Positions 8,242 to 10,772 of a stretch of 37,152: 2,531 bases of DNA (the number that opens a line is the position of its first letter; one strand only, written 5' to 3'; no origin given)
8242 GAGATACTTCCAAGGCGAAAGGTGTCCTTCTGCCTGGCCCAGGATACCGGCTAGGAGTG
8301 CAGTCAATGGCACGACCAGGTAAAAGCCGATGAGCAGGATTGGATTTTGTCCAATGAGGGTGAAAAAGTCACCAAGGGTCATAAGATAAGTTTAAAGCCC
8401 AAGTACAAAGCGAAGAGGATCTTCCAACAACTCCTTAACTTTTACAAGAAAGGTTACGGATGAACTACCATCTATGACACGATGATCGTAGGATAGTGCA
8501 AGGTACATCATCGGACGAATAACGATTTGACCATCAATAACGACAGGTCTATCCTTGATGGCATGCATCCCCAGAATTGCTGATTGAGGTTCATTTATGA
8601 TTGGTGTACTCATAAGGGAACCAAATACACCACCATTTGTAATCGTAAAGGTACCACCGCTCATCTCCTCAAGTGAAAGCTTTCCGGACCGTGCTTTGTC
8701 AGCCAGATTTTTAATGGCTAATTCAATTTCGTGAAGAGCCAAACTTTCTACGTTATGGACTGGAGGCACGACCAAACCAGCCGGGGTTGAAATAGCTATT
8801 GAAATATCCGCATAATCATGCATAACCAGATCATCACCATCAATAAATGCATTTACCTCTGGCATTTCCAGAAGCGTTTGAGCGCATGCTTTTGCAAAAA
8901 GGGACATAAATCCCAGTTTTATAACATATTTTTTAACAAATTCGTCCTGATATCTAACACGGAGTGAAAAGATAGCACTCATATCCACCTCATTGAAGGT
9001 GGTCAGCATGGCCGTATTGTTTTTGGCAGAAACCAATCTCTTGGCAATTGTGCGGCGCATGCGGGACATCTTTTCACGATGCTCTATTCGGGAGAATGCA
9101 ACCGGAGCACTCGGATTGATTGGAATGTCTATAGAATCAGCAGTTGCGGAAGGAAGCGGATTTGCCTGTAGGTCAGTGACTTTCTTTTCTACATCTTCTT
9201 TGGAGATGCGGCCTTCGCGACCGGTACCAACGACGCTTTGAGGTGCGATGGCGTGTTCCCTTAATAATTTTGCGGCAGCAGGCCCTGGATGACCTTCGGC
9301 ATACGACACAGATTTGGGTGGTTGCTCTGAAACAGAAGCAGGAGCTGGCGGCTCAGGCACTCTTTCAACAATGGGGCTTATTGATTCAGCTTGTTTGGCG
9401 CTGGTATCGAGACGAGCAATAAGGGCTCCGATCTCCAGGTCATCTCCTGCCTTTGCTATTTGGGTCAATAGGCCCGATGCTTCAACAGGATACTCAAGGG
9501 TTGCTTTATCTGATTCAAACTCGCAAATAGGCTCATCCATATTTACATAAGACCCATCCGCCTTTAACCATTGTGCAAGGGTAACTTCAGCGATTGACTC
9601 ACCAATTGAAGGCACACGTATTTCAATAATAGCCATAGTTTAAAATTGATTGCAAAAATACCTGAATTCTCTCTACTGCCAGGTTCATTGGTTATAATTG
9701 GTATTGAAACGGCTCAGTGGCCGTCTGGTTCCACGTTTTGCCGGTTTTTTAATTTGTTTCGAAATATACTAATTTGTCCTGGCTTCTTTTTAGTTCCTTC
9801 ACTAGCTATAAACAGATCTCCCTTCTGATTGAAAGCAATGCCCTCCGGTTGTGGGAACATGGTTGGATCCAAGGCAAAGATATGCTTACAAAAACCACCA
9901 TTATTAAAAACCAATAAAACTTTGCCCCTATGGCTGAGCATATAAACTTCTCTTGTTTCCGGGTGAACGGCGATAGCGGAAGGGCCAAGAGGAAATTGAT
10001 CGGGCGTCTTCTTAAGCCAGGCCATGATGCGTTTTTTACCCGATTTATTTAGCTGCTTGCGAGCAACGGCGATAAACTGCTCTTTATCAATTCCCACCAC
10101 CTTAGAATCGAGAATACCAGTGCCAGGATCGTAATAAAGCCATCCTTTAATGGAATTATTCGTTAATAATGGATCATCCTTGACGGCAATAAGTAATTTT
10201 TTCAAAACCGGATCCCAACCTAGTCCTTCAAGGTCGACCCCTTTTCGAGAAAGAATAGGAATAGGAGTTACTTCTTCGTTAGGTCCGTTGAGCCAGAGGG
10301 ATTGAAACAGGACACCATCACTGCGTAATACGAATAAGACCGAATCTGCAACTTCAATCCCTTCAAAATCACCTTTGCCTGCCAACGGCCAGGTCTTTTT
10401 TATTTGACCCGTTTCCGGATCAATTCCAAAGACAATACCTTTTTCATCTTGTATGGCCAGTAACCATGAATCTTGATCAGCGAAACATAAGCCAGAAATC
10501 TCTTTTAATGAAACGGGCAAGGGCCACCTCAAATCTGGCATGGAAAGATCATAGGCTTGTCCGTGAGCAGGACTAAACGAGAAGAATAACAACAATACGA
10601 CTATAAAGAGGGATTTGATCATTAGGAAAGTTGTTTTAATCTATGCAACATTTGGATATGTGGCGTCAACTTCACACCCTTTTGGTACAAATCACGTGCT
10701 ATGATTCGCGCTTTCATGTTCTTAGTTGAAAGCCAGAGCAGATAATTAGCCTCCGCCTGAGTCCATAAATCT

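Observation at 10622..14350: Tandem cyclase domains with complementary C1/C2-like degeneracy, fused to a STAND NTPase and a TPR array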

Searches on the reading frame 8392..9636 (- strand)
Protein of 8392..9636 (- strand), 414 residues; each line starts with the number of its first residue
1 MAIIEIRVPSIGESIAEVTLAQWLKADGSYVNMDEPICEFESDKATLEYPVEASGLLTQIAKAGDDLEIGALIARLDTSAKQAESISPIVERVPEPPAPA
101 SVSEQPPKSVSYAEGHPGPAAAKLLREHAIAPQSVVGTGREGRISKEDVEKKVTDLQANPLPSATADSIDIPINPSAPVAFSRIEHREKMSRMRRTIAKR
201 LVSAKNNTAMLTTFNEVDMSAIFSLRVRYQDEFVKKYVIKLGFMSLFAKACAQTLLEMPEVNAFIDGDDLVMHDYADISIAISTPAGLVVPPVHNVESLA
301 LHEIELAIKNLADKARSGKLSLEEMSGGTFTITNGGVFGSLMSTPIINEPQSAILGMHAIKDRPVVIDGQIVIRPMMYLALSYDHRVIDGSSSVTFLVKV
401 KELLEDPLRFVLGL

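Call 21: search_protein_families(library=pfam, proteins=[window:8392-9636:-], max_evalue=0.001)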
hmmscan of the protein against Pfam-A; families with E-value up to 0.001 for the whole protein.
window:8392-9636:- (414 aa): 3 families
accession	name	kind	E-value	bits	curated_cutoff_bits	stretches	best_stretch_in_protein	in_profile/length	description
PF00198.28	2-oxoacid_dh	-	1.9e-82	276.6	23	1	185-410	4-230/232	2-oxoacid dehydrogenases acyltransferase (catalytic domain)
PF00364.28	Biotin_lipoyl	-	1.9e-14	53.7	22.1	1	5-76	2-73/73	Biotin-requiring enzyme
PF02817.22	E3_binding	-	1.8e-09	38.1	23.7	1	119-150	5-36/36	e3 binding domain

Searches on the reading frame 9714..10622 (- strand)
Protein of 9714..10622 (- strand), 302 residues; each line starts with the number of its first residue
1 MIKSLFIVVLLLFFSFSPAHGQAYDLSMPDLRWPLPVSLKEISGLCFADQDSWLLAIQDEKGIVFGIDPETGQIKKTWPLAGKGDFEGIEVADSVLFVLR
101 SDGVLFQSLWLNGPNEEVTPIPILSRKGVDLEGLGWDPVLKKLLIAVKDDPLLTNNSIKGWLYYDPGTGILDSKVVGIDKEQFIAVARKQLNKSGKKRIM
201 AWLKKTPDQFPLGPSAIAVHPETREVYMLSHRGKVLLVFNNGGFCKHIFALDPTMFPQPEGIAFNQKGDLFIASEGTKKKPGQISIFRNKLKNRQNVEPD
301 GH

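Call 12: search_protein_families(library=padloc, proteins=[window:9714-10622:-], max_evalue=0.01)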
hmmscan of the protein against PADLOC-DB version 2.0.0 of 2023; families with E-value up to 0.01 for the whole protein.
window:9714-10622:- (302 aa): 0 families

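Call 21: search_protein_families(library=pfam, proteins=[window:9714-10622:-], max_evalue=0.001)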
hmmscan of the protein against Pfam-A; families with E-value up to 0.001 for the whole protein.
window:9714-10622:- (302 aa): 1 family
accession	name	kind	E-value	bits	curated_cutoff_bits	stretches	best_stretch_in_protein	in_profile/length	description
PF06977.17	SdiA-regulated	-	1.1e-11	44.8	21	1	40-275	23-241/249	SdiA-regulated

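Call 56: search_solved_structures(query=window:9714-10622:-, max_evalue=1)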
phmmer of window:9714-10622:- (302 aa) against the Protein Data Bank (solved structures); distinct sequences matched with E-value up to 1: 3.
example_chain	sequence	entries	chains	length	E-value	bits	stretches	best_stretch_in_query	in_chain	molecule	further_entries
7b2r_A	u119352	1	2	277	0.048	16.1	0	231-278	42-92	Tripartite motif-containing protein 2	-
7b96_A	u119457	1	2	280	0.05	16.1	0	231-278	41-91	Isoform 2 of Tripartite motif-containing protein 2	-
7qrv_A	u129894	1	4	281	0.051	16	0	231-278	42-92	Tripartite motif-containing protein 2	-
